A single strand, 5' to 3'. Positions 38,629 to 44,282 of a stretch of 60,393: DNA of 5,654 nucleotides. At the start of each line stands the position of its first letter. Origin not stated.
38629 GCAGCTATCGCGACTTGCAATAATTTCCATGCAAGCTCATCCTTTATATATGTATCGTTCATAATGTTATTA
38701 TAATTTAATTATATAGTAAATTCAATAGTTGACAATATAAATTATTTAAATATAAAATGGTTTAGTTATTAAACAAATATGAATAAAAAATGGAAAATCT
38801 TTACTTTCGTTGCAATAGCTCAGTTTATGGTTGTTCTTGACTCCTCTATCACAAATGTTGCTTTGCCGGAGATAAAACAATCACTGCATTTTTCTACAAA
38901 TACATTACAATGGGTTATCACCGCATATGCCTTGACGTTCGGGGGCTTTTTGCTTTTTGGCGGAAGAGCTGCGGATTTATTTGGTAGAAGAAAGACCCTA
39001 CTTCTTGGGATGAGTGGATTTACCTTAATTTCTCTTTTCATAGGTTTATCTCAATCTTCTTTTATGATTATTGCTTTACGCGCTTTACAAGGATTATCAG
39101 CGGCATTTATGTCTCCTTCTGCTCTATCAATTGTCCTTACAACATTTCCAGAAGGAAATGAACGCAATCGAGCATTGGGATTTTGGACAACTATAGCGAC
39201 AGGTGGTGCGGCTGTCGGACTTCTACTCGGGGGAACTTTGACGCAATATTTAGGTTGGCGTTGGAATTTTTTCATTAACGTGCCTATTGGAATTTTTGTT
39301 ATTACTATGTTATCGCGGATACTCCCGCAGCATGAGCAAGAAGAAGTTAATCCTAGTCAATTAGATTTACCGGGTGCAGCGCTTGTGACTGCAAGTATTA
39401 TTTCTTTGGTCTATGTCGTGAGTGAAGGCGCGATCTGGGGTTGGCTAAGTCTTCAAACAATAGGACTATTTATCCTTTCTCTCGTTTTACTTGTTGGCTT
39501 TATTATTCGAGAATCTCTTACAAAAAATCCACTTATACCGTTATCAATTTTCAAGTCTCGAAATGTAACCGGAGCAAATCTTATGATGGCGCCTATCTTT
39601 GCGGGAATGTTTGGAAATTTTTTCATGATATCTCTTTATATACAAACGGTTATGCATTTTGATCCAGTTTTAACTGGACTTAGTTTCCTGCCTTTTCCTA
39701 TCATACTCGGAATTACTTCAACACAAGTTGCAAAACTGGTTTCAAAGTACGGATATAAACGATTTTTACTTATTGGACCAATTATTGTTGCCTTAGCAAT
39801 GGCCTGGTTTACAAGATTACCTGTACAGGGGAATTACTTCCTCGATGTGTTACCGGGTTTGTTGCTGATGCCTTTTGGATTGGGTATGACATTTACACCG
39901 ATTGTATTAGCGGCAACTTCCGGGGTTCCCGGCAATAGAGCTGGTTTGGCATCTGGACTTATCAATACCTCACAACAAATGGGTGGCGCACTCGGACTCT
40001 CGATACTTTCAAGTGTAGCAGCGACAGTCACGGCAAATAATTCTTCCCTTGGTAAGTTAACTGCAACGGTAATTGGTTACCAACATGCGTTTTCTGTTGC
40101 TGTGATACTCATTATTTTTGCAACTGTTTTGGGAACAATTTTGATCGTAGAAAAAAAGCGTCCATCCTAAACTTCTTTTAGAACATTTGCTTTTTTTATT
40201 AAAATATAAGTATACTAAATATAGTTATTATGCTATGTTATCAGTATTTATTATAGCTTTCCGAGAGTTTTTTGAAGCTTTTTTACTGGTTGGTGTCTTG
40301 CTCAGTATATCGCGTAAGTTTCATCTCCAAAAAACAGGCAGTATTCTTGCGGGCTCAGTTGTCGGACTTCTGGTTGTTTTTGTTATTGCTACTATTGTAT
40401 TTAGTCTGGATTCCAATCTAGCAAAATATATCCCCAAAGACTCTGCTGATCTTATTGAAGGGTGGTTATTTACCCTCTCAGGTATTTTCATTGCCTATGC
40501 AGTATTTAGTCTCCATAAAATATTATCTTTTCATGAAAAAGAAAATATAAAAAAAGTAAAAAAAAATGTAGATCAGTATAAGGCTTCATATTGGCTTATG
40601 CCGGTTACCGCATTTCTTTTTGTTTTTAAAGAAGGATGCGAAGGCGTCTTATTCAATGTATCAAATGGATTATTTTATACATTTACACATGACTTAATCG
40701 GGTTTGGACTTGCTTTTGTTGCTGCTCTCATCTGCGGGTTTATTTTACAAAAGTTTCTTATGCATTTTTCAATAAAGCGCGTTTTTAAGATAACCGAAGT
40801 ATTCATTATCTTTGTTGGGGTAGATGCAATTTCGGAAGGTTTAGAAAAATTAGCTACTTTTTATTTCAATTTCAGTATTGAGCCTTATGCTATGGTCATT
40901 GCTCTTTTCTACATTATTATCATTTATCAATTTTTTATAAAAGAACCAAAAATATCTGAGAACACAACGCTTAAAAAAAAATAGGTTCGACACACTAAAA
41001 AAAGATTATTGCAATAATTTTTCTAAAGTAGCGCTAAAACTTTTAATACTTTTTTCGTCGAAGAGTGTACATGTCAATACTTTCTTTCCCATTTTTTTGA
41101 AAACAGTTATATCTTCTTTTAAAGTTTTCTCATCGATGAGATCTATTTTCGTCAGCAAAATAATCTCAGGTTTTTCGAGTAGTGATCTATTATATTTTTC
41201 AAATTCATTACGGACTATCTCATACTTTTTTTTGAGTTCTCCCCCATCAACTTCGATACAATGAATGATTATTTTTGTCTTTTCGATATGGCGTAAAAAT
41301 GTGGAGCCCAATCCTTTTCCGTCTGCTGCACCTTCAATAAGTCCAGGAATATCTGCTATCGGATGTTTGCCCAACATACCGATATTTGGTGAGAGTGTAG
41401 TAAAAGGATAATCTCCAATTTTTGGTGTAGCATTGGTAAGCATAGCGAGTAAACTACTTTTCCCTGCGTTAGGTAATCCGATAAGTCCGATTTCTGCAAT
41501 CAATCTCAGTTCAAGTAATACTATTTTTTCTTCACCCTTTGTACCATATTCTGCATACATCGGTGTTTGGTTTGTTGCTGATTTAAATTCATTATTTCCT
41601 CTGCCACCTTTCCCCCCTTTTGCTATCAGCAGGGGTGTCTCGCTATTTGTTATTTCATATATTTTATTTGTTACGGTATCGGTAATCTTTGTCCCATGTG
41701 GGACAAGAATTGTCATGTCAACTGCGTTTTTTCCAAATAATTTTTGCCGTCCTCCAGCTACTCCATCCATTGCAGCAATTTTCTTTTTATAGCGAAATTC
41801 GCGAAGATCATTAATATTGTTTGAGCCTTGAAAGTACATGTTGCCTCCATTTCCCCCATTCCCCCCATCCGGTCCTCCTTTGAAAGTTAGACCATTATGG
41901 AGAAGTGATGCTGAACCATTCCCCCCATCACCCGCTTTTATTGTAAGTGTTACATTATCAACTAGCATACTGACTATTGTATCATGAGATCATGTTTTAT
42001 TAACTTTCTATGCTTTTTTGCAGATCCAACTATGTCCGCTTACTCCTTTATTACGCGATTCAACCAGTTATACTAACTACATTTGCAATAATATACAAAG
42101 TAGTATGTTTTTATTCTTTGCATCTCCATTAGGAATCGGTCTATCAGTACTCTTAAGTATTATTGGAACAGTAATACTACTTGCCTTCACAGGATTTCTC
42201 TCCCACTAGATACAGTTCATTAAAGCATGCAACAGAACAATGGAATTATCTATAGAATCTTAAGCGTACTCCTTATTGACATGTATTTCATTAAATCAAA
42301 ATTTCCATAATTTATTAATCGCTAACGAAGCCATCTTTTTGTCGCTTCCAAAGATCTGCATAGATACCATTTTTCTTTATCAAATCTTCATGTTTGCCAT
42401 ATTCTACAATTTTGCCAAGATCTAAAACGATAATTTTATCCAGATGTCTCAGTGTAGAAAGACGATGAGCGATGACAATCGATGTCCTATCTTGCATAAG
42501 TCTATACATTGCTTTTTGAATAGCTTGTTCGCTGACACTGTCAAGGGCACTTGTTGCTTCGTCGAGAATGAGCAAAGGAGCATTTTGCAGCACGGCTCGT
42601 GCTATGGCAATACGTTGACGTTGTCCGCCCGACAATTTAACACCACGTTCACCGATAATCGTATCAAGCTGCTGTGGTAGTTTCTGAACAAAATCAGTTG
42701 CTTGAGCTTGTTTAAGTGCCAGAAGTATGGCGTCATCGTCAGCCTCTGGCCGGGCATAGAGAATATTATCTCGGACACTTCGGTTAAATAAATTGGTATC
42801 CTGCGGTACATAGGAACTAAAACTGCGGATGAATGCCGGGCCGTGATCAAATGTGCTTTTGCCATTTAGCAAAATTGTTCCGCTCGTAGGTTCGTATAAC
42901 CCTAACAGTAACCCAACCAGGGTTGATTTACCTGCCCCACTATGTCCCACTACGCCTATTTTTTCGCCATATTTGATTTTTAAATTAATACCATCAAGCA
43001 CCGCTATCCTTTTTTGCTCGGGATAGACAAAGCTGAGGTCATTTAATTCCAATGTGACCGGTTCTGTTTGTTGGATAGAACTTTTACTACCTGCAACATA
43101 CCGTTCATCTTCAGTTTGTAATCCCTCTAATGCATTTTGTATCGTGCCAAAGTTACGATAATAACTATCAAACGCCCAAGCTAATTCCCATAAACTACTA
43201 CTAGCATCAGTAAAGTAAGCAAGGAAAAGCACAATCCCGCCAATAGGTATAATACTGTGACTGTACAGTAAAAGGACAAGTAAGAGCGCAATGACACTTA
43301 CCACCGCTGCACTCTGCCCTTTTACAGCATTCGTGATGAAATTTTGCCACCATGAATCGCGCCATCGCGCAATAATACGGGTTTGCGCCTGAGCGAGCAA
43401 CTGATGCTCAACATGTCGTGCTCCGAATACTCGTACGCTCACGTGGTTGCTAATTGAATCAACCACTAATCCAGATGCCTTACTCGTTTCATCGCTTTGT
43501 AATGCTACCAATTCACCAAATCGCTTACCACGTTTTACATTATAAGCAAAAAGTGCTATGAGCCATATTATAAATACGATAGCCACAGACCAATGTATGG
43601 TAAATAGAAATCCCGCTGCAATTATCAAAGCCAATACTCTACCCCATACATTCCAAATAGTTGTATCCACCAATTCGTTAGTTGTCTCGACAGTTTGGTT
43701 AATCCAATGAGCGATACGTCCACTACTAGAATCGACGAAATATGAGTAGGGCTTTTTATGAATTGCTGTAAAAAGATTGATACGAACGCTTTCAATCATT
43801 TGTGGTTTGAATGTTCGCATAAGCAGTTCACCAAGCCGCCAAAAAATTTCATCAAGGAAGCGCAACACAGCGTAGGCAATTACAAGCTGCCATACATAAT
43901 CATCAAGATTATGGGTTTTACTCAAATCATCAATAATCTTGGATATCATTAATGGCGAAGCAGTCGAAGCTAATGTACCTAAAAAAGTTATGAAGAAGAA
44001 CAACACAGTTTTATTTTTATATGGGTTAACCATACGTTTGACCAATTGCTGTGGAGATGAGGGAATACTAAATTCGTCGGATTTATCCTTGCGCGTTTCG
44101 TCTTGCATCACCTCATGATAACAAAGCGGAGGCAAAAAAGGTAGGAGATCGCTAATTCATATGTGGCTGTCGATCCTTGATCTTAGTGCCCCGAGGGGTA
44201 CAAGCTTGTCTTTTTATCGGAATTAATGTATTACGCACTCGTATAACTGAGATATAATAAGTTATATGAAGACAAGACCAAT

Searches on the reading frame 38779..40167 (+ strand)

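Call 67: search_protein_families(library=pfam, proteins=[window:38779-40167:+], max_evalue=0.00001)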
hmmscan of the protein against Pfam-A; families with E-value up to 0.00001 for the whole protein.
window:38779-40167:+ (463 aa): 1 family
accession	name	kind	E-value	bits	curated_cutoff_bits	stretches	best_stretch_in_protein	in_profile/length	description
PF07690.21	MFS_1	-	1.5e-58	198.9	33.4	1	11-406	1-346/347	Major Facilitator Superfamily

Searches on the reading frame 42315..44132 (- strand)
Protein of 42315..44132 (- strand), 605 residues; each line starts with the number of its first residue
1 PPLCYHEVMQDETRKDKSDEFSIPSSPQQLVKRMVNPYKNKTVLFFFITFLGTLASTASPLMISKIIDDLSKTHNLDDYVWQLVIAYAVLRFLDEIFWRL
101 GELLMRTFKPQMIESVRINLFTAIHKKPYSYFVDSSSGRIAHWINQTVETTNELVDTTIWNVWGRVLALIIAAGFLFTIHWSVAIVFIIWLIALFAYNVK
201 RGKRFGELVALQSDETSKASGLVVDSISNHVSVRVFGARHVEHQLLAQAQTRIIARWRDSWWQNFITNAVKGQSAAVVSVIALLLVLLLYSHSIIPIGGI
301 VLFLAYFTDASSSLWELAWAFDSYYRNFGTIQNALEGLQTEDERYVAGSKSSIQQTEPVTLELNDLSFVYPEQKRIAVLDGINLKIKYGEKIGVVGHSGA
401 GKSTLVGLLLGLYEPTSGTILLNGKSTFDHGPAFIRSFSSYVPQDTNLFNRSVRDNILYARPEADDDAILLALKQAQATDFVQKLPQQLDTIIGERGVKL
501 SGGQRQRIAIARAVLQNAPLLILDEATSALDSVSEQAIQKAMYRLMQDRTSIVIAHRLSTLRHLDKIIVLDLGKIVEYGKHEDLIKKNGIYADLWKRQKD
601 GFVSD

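Call 67: search_protein_families(library=pfam, proteins=[window:42315-44132:-], max_evalue=0.00001)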
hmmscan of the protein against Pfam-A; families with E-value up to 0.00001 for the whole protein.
window:42315-44132:- (605 aa): 3 families
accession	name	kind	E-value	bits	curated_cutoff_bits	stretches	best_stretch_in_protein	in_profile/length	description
PF00005.33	ABC_tran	-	4e-35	121.8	25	1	379-528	1-137/137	ABC transporter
PF00664.28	ABC_membrane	-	2.7e-22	80.2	28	1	44-308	3-268/274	ABC transporter transmembrane region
PF02463.25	SMC_N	-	3.4e-07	30.3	40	1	336-568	135-209/220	RecF/RecN/SMC N terminal domain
